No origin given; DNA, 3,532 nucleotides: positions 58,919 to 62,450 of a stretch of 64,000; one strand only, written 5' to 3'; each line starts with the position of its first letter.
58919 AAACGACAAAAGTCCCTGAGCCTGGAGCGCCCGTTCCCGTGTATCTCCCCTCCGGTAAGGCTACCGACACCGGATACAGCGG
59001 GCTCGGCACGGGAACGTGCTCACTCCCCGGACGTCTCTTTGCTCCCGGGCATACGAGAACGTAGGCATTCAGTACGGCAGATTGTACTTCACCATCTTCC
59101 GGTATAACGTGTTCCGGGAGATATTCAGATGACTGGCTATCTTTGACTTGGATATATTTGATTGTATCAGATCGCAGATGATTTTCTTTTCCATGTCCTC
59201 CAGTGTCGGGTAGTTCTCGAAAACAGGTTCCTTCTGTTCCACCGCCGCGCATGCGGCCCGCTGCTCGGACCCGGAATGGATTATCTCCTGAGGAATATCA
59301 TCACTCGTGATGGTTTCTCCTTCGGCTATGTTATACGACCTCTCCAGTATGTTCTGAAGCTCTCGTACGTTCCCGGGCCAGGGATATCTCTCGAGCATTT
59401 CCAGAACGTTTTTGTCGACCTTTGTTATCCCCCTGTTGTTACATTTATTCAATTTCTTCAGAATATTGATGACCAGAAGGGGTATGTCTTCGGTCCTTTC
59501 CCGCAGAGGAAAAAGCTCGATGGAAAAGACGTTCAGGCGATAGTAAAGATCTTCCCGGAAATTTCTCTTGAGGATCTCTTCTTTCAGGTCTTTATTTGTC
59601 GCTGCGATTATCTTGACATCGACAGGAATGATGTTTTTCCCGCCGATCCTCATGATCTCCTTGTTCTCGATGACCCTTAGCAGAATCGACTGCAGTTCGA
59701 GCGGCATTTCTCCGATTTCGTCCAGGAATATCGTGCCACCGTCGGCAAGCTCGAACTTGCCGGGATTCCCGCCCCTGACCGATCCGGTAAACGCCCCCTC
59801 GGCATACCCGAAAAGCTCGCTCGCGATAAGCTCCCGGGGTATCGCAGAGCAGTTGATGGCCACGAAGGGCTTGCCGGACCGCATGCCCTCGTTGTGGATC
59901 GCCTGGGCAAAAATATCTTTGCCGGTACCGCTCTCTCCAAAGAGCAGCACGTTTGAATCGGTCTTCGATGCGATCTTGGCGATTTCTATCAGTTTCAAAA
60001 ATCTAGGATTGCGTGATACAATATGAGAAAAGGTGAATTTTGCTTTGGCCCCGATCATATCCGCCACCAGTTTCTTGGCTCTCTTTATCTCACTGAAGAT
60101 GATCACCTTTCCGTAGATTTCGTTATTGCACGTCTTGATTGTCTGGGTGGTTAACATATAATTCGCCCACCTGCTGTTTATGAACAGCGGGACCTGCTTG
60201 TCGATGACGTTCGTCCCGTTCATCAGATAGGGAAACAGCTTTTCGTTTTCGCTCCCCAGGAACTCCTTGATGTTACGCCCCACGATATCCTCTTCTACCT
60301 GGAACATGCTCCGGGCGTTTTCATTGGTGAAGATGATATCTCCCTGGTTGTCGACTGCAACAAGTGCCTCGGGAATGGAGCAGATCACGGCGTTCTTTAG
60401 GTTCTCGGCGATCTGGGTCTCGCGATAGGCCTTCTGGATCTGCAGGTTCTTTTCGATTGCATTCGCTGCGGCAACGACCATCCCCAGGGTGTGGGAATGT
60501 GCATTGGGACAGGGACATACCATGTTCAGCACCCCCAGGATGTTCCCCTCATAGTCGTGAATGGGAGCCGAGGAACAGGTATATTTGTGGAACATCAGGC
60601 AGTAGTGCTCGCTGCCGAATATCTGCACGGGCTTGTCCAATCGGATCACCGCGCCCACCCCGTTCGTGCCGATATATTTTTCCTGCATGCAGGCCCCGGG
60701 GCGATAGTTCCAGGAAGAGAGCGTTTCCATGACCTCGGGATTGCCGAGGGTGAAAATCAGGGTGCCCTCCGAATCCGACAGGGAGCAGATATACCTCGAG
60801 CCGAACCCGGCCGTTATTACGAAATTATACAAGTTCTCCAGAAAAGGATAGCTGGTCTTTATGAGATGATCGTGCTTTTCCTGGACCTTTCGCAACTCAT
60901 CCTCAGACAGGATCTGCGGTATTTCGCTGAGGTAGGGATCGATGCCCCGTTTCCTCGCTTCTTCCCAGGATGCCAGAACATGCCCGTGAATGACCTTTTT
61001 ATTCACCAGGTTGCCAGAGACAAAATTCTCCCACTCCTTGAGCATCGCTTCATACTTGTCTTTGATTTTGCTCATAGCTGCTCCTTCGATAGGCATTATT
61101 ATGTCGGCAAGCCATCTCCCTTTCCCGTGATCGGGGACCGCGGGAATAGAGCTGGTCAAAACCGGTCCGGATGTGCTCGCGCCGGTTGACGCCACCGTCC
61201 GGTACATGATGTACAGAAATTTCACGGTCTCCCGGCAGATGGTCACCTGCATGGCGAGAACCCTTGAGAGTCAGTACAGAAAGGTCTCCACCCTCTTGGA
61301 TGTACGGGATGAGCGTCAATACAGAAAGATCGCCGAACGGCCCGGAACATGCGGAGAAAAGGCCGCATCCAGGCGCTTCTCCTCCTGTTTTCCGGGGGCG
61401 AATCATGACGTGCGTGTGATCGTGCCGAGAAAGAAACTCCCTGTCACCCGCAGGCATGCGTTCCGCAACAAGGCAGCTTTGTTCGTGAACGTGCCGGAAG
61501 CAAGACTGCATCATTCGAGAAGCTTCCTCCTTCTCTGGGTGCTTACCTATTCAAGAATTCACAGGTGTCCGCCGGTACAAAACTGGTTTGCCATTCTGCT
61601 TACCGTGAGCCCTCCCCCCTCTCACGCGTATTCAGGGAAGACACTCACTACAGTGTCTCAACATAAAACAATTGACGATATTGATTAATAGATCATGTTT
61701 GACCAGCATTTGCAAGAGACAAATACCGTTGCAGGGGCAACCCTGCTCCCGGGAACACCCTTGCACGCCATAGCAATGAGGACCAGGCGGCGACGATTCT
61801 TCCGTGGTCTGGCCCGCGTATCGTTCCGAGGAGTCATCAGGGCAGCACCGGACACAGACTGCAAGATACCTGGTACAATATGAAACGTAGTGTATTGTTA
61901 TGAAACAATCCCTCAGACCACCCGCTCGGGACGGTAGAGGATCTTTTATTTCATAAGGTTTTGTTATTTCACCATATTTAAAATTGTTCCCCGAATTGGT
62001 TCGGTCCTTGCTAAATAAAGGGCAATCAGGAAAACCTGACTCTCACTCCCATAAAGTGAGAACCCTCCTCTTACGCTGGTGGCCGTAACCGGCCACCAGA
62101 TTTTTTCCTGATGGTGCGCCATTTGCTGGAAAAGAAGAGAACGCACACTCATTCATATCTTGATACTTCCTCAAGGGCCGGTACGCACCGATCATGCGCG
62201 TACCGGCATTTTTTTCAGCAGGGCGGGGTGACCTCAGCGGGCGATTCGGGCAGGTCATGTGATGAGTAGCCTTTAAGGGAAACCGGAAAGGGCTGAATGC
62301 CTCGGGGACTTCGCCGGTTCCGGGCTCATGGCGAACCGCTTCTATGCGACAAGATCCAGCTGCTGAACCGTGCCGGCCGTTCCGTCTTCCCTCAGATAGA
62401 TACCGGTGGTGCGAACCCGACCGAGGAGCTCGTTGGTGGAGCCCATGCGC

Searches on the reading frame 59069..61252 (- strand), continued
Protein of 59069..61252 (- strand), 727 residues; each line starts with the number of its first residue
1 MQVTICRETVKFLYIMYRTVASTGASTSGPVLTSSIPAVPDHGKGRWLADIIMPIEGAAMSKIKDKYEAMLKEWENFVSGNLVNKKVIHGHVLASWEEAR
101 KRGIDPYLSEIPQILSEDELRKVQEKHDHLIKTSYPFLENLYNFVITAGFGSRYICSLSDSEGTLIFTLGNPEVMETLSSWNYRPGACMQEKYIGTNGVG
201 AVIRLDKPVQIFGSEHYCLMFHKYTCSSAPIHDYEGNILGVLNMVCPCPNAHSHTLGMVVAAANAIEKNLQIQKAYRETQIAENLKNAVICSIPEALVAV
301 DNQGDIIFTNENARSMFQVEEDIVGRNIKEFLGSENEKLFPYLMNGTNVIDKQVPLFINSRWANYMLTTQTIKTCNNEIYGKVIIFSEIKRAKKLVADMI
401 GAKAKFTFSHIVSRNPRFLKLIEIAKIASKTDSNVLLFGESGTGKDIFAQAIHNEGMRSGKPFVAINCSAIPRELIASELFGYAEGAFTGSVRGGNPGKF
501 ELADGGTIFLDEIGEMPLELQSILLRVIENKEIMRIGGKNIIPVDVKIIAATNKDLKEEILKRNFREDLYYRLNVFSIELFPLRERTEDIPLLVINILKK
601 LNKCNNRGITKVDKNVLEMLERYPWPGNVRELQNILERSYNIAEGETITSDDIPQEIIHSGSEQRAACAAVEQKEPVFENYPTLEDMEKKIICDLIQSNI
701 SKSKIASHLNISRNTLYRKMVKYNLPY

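Call 63: search_protein_families(library=ncbifam, proteins=[window:59069-61075:-], max_evalue=0.00001)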
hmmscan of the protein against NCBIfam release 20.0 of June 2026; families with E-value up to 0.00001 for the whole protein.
window:59069-61075:- (668 aa): 28 families (the best 25 are shown)
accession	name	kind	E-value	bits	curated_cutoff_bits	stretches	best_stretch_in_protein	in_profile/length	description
NF008485.2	PRK11388.1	equivalog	1e-122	410.6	551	1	18-666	8-637/643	dihydroxyacetone kinase operon transcriptional regulator DhaR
NF041552.1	TF_PrdR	equivalog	3.3e-119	398.8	795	1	210-665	119-577/577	sigma-54 dependent transcriptional regulator PrdR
TIGR01817.1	nifA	equivalog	1.9e-93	314.1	528.85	1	311-601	154-445/534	nif-specific transcriptional activator NifA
NF008469.0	PRK11361.1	equivalog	8.2e-89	298.4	714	1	345-665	138-455/461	acetoacetate metabolism transcriptional regulator AtoC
NF038308.1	RNA_repair_RtcR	equivalog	6.4e-88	295.9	650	1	276-664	104-516/530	RNA repair transcriptional activator RtcR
TIGR02915.1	PEP_resp_reg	equivalog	1.2e-85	288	502.6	1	347-666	136-444/445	PEP-CTERM-box response regulator transcription factor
TIGR01818.1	ntrC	equivalog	1.3e-84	284.6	558.6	1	348-660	132-459/463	nitrogen regulation protein NR(I)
TIGR02329.1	propionate_PrpR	equivalog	3.8e-83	279.9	499.2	1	344-661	206-524/526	propionate catabolism operon regulatory protein PrpR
NF003451.0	PRK05022.1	equivalog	7.3e-83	279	476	1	348-662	188-506/512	nitric oxide reductase transcriptional regulator NorR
NF011953.0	PRK15424.1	equivalog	1.1e-80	271.8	703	1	342-663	211-533/538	propionate catabolism operon regulatory protein PrpR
NF050807.1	TransRegFlbDCaul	equivalog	4.1e-80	269.9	750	1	335-665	104-439/454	sigma-54-dependent transcriptional regulator FlbD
NF011958.0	PRK15429.1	equivalog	2.6e-77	261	830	1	347-663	376-683/692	formate hydrogenlyase transcriptional activator FlhA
NF041946.1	LuxO_transreg_Vib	equivalog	3.6e-76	256.8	800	1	313-664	96-460/463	quorum-sensing sigma-54 dependent transcriptional regulator LuxO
NF008085.0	PRK10820.1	equivalog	4e-76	256.7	576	1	228-666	83-512/520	transcriptional regulator TyrR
NF011695.0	PRK15115.1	equivalog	5.3e-74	249.6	763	1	347-614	132-395/445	two-component system response regulator GlrR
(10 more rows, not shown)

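Call 82: list_cluster_members(proteins=[P0200, window:59069-61075:-, window:30045-31169:+])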
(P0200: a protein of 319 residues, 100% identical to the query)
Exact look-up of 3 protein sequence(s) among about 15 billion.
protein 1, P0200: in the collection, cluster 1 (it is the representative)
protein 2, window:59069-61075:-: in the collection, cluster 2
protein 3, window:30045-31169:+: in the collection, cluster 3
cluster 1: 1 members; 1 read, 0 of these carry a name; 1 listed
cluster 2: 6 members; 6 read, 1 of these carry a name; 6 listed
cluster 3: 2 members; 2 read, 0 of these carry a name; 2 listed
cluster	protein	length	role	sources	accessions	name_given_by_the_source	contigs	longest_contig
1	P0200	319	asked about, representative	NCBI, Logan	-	-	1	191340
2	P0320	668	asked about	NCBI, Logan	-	-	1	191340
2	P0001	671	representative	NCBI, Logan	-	-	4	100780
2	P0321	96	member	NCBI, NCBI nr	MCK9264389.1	MAG: hypothetical protein M0R18_11290, partial [Deltaproteobacteria bacterium] | hypothetical protein [Deltaproteobacteria bacterium]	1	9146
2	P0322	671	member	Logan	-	-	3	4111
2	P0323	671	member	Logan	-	-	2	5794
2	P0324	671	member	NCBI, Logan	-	-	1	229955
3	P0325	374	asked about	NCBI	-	-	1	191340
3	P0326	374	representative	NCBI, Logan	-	-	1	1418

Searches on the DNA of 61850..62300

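Call 72: search_rna_families(source=window, start=61850, end=62300, threshold=evalue, max_evalue=10)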
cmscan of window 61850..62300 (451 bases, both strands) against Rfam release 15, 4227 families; matches with E-value up to 10: 5.
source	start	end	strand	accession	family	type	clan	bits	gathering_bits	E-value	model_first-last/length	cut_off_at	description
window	62012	62124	-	RF02967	DUF3800-VII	Gene; sRNA;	-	18.3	36.2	0.71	1-90/90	no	DUF3800-VII RNA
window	61905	61987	-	RF00477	snosnR66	Gene; snRNA; snoRNA; CD-box;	-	18.1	65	4.7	1-104/104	no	Small nucleolar RNA snR66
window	61902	61946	-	RF00500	TCV_H5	Cis-reg;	-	15.7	70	2.7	1-45/45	no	Turnip crinkle virus (TCV) repressor of minus strand synthesis H5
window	62203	62300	+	RF01955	NEAT1_1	Gene; lncRNA;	-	14.6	50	2.4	1-99/122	3'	Nuclear enriched abundant transcript 1 conserved region 1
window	61994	62081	+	RF00041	Entero_OriR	Cis-reg;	-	13.9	80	3.1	1-121/121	no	Enteroviral 3' UTR element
